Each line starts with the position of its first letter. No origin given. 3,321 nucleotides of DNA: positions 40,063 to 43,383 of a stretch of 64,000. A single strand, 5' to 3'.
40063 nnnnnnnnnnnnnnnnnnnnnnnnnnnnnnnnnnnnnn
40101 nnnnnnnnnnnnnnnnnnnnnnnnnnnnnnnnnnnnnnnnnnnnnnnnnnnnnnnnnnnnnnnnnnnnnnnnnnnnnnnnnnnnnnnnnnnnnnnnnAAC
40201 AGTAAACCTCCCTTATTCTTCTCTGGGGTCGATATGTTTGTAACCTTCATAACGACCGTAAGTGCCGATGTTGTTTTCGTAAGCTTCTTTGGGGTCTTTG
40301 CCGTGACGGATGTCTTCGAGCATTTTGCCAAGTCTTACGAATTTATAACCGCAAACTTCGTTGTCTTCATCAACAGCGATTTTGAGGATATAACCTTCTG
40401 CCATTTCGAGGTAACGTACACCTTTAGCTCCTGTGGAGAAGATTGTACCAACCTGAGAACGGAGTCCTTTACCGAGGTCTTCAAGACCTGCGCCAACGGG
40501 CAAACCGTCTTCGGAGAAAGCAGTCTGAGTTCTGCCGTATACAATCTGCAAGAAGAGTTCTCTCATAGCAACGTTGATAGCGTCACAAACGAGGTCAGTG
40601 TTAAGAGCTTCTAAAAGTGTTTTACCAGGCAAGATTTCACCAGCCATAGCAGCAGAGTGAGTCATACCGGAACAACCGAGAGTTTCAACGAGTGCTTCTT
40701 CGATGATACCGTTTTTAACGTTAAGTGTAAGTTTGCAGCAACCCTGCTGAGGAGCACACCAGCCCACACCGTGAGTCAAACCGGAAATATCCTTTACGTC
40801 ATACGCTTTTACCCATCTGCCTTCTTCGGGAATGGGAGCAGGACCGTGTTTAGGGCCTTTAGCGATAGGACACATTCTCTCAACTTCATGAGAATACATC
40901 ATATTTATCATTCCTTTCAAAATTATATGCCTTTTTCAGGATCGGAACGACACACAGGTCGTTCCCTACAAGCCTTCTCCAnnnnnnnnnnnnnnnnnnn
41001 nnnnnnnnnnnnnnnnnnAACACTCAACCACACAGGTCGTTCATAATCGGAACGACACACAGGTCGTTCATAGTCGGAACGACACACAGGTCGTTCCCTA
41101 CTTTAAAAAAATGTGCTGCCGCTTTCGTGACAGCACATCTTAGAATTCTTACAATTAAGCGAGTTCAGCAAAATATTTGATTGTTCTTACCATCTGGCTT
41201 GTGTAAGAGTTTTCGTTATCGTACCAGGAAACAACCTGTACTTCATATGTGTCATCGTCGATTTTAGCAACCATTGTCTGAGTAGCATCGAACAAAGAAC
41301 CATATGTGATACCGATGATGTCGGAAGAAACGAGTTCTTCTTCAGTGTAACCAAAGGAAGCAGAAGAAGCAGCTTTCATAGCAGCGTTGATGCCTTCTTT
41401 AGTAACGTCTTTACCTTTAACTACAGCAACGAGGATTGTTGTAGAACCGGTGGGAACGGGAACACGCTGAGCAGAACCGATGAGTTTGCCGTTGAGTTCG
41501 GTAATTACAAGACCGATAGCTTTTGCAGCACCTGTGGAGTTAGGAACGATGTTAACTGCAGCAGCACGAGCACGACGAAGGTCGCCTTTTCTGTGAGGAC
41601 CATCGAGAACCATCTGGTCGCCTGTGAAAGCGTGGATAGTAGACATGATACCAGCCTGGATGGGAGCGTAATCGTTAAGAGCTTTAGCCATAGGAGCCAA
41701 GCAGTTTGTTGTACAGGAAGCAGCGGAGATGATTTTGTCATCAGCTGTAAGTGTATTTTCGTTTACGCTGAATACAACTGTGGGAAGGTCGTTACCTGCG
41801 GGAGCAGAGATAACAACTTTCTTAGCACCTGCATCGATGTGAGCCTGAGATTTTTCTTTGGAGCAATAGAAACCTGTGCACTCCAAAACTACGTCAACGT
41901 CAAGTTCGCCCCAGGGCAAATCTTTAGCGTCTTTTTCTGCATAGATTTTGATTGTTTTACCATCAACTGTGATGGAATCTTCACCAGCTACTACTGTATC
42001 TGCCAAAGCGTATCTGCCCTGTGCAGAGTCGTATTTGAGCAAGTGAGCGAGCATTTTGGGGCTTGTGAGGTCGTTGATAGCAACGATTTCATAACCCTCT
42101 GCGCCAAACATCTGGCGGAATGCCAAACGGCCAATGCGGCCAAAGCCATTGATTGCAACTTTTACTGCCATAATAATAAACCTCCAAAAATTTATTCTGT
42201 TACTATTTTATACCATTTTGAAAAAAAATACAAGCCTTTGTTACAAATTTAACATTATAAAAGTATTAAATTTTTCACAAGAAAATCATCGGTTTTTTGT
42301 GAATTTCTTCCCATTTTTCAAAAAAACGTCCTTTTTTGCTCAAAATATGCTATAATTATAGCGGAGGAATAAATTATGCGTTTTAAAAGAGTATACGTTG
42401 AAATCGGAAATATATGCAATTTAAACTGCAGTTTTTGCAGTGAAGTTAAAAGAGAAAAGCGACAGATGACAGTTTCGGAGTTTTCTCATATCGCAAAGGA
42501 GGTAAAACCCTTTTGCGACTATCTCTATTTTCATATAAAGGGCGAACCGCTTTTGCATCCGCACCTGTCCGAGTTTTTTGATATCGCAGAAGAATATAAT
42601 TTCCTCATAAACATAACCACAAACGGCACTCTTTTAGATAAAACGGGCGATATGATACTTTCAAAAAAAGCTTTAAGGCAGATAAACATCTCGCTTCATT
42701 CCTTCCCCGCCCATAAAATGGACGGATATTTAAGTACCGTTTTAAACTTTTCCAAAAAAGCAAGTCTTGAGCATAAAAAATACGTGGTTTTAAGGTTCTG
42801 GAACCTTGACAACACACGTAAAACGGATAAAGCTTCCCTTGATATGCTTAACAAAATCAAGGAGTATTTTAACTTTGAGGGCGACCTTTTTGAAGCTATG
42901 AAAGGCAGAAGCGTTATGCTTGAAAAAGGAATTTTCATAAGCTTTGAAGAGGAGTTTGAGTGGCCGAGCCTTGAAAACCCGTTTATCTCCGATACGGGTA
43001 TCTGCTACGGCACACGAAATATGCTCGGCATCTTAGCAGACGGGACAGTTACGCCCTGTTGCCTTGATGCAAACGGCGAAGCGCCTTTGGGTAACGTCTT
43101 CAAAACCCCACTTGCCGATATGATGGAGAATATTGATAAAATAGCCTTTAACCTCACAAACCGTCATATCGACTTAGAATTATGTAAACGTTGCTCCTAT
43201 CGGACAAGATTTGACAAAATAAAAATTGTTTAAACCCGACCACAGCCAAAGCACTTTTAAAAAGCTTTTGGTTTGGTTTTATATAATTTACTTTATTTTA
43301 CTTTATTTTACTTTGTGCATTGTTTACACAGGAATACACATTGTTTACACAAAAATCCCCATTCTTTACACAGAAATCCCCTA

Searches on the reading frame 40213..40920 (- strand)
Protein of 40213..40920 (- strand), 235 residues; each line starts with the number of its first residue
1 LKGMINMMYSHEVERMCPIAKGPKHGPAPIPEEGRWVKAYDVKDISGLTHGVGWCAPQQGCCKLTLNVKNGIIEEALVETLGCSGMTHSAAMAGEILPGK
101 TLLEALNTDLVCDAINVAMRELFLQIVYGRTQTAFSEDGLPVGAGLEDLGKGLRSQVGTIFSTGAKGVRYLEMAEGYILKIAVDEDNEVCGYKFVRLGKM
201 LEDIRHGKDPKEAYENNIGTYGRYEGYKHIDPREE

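Call 83: search_protein_families(library=pfam, proteins=[window:40213-40920:-], max_evalue=0.01)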
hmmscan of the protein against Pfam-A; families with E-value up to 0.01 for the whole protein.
window:40213-40920:- (235 aa): 1 family
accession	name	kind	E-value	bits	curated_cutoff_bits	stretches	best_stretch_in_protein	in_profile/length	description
PF01592.21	NifU_N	-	0.0015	19.1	22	1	63-108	39-88/127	NifU-like N terminal domain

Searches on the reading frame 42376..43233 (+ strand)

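Call 5: search_protein_families(library=pfam, proteins=[window:42376-43233:+])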
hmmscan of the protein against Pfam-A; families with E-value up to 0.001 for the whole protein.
window:42376-43233:+ (285 aa): 2 families
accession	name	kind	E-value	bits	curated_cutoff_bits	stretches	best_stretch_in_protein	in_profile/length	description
PF04055.27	Radical_SAM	-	6.4e-12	46.4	29.5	1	8-113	1-115/166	Radical SAM superfamily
PF13186.11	SPASM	-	1.8e-10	41.4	21.5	1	210-273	1-66/67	Iron-sulfur cluster-binding domain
